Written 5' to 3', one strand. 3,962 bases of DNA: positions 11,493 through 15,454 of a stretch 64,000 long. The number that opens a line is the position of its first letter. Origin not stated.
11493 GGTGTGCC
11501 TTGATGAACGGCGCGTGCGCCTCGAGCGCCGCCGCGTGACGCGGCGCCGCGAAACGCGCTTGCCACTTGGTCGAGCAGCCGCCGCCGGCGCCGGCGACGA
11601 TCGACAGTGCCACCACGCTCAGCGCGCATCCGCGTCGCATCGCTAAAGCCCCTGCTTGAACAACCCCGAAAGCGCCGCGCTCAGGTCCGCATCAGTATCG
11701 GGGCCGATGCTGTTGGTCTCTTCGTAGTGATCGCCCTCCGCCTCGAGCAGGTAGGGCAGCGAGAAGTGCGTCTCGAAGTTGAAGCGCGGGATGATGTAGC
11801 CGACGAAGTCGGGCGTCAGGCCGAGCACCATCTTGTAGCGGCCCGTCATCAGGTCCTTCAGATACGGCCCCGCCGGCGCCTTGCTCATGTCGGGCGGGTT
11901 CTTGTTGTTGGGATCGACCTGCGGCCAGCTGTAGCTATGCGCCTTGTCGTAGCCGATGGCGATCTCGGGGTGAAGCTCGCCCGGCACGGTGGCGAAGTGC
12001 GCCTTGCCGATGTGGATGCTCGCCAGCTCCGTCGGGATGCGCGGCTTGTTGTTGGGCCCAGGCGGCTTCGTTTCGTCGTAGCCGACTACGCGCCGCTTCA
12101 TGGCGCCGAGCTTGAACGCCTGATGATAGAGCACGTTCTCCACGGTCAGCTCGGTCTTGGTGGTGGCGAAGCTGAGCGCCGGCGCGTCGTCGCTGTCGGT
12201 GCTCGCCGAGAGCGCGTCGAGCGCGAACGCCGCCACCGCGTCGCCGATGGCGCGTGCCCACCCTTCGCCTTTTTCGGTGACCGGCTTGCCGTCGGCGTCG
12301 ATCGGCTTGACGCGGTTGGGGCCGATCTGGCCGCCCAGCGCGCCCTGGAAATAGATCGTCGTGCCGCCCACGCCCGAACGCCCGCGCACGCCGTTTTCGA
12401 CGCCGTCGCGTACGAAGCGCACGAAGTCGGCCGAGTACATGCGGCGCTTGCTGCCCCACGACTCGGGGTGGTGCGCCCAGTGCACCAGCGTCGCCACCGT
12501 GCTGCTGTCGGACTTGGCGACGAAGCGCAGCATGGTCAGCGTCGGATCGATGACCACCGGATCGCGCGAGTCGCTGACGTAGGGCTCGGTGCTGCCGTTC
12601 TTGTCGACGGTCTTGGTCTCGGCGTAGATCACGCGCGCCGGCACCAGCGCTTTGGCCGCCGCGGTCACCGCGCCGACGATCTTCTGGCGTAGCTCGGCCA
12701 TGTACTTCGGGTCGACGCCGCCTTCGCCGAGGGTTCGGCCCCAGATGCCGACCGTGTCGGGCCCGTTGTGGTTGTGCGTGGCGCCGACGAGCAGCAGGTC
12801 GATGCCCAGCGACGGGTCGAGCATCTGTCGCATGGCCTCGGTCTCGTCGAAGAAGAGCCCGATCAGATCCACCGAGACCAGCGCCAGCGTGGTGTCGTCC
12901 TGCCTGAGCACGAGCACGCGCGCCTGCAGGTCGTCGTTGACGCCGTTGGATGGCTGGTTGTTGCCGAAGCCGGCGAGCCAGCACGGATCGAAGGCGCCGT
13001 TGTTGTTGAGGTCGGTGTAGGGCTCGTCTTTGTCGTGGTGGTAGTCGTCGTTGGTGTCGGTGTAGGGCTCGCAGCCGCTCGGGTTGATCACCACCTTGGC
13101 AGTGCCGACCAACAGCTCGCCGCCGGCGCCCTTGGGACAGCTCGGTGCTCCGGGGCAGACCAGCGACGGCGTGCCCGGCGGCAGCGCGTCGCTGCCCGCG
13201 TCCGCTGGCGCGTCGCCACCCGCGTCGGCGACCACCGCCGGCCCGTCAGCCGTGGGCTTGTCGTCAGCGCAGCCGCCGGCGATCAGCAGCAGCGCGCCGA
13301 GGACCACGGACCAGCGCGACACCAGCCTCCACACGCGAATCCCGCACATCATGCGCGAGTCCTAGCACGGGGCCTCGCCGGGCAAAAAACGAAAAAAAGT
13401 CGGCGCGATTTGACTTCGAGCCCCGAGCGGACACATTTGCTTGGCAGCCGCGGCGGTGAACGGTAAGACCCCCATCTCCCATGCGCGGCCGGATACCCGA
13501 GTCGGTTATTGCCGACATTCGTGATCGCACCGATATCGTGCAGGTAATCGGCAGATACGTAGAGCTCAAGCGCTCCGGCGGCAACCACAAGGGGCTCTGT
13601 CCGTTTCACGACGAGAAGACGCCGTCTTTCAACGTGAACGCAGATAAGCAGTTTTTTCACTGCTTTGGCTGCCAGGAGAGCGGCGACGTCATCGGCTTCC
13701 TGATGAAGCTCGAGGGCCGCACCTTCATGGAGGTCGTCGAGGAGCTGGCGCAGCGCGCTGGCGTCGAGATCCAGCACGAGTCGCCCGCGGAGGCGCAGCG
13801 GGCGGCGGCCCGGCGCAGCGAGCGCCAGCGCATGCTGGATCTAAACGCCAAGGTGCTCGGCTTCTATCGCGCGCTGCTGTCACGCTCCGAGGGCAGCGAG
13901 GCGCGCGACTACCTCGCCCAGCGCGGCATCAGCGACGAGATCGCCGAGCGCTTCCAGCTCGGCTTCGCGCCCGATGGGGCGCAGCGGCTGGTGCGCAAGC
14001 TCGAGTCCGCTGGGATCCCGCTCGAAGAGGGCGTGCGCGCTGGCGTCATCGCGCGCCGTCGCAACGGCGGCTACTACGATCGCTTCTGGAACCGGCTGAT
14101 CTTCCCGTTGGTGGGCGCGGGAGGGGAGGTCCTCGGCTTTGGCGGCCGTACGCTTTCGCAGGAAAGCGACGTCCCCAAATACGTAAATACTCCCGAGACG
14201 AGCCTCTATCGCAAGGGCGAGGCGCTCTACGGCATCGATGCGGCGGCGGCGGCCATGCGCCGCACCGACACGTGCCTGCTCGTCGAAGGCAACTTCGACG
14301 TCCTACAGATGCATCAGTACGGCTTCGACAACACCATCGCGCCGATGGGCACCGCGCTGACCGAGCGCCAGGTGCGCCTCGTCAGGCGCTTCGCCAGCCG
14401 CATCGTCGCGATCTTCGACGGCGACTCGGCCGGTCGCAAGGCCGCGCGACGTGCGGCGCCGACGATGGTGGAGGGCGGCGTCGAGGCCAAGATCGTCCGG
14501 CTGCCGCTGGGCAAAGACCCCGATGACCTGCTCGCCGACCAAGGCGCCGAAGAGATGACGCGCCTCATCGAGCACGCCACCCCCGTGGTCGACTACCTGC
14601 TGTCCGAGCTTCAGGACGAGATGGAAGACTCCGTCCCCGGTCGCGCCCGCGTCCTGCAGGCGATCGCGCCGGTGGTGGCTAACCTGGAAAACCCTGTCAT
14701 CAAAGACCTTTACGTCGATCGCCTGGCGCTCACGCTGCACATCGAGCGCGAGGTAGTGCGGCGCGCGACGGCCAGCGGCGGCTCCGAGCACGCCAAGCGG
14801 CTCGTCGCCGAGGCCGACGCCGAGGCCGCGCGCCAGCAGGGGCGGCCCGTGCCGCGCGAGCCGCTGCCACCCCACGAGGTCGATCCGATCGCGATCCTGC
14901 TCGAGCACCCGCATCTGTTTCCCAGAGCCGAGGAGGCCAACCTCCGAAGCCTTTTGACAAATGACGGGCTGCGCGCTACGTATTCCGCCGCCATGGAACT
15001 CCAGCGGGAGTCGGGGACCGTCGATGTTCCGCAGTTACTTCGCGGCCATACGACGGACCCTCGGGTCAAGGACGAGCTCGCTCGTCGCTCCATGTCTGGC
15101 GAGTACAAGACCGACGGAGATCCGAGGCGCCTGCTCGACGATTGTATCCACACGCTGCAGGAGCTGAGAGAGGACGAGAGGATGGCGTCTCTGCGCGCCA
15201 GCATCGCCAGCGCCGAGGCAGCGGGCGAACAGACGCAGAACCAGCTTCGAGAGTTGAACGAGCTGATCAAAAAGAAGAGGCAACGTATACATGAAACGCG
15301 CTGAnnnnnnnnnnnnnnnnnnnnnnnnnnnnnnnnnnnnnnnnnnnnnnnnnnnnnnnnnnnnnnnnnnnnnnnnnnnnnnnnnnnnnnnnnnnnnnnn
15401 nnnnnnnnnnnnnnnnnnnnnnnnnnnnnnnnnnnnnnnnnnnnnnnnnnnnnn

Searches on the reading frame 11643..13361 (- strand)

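Call 87: search_protein_families(library=pfam, proteins=[window:11643-13361:-], max_evalue=0.0001)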
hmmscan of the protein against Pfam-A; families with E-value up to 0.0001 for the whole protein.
window:11643-13361:- (572 aa): 1 family
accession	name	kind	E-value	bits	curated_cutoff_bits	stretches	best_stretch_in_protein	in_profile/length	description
PF04734.18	Ceramidase_alk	-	4.2e-09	36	32.1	1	129-349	19-257/509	Neutral/alkaline non-lysosomal ceramidase, N-terminal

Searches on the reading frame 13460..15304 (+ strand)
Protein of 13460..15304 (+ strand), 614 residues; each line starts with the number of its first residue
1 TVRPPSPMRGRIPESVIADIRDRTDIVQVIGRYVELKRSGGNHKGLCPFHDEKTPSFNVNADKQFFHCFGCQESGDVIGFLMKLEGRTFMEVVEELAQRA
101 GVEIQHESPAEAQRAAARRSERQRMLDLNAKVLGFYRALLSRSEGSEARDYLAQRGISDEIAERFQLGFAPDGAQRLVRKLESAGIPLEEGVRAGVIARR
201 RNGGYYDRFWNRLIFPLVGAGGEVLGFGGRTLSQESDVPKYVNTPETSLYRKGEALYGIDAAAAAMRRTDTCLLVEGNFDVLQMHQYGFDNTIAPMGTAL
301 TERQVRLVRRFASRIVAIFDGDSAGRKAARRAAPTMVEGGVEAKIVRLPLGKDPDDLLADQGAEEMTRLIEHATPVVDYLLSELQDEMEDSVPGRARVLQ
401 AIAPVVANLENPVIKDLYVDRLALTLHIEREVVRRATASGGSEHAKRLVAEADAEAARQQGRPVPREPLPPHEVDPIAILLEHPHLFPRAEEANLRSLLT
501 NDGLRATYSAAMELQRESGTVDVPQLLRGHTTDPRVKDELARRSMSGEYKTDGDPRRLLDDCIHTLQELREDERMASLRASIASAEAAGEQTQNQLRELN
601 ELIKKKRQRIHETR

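Call 87: search_protein_families(library=pfam, proteins=[window:13460-15304:+], max_evalue=0.0001)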
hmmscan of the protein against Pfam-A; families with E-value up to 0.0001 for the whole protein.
window:13460-15304:+ (614 aa): 7 families
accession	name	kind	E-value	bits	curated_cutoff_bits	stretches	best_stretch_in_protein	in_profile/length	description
PF01807.25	Zn_ribbon_DnaG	-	8e-39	131.9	24.9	1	13-107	2-96/98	CHC2 zinc finger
PF08275.17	DNAG_N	-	1.7e-38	132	26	1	135-262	1-127/128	DNA primase catalytic core, N-terminal domain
PF13155.12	Toprim_2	-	3.9e-20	72.5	22.1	1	274-358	2-88/88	Toprim-like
PF13662.12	Toprim_4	-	1.5e-16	60.9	25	1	272-346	3-84/85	Toprim domain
PF01751.28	Toprim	-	3e-10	40.6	23.1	1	273-334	3-82/96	Toprim domain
PF10410.14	DnaB_bind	-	9e-09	35.9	20.6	1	390-431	15-56/56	DnaB-helicase binding domain of primase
PF13362.12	Toprim_3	-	2.9e-08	34.5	27.2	1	273-364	3-95/95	Toprim domain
